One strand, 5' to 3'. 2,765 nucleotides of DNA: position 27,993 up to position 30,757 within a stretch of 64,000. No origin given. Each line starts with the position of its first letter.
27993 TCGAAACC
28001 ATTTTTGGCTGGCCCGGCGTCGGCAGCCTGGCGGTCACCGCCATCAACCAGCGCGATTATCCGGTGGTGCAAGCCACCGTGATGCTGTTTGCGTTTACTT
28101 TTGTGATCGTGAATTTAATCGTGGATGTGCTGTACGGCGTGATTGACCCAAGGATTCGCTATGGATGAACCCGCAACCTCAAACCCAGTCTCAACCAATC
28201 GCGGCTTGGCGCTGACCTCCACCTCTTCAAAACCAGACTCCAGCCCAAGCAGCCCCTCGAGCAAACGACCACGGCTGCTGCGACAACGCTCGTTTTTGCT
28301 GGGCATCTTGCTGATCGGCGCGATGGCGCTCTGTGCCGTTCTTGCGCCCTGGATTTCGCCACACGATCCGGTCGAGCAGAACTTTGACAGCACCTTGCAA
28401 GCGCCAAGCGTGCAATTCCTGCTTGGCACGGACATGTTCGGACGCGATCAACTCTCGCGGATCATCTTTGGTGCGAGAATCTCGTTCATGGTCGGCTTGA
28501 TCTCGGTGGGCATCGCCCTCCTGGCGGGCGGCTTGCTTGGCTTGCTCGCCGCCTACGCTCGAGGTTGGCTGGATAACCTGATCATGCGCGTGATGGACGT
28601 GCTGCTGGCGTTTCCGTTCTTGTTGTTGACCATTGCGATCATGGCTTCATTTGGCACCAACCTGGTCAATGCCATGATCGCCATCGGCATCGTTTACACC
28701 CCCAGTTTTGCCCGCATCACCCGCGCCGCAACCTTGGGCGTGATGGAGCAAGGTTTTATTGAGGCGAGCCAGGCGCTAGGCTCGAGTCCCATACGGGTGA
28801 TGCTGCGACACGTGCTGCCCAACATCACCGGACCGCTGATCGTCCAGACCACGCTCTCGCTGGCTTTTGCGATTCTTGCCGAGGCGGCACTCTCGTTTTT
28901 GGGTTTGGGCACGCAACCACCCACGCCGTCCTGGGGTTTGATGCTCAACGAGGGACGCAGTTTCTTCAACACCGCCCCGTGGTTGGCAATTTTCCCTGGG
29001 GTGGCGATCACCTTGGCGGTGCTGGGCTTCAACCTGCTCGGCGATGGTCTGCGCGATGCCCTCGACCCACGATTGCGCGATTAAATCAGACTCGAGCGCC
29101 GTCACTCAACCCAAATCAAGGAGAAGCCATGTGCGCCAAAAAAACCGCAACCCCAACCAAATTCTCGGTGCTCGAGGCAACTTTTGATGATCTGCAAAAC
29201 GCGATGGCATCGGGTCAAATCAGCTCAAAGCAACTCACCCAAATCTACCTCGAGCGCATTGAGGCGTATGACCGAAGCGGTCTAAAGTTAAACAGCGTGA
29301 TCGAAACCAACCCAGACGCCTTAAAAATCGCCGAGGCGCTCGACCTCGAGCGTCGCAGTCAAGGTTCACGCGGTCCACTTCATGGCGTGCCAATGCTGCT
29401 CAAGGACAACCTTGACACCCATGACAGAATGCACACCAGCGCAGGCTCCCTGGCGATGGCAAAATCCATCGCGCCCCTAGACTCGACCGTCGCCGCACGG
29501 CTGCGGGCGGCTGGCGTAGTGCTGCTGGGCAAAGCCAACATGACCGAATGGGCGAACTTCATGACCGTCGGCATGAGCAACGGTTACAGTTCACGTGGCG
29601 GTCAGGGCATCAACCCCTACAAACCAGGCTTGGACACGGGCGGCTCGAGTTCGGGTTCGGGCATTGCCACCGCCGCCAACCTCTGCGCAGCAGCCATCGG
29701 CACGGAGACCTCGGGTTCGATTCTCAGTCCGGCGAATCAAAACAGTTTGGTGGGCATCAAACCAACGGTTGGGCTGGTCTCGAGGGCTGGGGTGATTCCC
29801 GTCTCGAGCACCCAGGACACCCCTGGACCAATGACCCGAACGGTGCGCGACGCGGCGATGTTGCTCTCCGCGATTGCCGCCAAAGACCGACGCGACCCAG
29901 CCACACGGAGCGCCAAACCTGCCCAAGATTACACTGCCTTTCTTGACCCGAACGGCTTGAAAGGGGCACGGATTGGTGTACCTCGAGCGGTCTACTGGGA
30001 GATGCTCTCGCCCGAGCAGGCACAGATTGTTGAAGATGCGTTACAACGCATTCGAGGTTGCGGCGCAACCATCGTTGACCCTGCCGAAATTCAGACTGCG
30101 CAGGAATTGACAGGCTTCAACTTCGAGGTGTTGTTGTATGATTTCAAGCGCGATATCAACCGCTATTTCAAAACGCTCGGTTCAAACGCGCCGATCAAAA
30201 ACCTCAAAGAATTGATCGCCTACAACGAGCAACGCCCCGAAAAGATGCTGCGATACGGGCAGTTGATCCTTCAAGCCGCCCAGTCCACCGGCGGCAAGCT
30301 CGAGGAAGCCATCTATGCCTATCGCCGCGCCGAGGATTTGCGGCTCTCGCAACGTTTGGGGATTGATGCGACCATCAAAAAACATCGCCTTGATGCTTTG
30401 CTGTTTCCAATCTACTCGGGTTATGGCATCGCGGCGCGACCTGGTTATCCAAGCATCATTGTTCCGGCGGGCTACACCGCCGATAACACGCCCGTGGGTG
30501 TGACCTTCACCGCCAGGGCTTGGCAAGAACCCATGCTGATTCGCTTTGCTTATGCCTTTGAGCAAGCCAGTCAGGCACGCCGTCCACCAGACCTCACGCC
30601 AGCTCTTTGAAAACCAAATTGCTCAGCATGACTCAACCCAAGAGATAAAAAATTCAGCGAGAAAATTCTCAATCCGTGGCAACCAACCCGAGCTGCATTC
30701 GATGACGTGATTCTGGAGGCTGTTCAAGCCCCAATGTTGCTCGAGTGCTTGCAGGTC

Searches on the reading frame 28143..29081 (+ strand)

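Call 3: search_protein_families(library=pfam, proteins=[window:28143-29081:+], max_evalue=0.1)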
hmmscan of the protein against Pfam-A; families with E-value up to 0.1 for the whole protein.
window:28143-29081:+ (313 aa): 3 families
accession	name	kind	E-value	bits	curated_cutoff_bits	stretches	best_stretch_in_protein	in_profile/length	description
PF00528.27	BPD_transp_1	-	5.2e-37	127.8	26.4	1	129-312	1-183/184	Binding-protein-dependent transport system inner membrane component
PF12911.12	OppC_N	-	2e-09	37.6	23.9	1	44-88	9-53/53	N-terminal TM domain of oligopeptide transport permease C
PF11981.13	DUF3482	-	0.021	14.6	29.2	1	80-149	133-201/293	Domain of unknown function (DUF3482)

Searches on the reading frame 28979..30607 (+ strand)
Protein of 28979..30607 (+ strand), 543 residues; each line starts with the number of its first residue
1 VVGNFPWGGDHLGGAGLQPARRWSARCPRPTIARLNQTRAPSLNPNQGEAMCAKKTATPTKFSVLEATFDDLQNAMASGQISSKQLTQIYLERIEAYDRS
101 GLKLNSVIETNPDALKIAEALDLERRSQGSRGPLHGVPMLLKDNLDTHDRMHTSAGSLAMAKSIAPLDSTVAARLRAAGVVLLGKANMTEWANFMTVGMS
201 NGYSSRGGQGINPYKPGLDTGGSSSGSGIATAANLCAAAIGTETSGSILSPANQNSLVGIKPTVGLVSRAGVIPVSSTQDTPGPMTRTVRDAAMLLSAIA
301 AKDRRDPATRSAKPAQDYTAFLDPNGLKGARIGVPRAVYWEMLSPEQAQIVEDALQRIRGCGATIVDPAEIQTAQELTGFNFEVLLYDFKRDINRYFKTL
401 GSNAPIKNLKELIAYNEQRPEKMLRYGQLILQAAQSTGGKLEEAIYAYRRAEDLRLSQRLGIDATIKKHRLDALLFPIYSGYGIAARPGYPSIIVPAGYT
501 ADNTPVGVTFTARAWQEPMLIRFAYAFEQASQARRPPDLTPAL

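Call 3: search_protein_families(library=pfam, proteins=[window:28979-30607:+], max_evalue=0.1)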
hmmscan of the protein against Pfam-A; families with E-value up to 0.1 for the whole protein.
window:28979-30607:+ (543 aa): 2 families
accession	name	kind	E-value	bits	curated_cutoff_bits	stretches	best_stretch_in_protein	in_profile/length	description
PF01425.27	Amidase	-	3.9e-89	300.2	27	2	86-478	2-376/445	Amidase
PF13414.12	TPR_11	-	0.089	12.9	26.8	0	439-454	8-23/42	TPR repeat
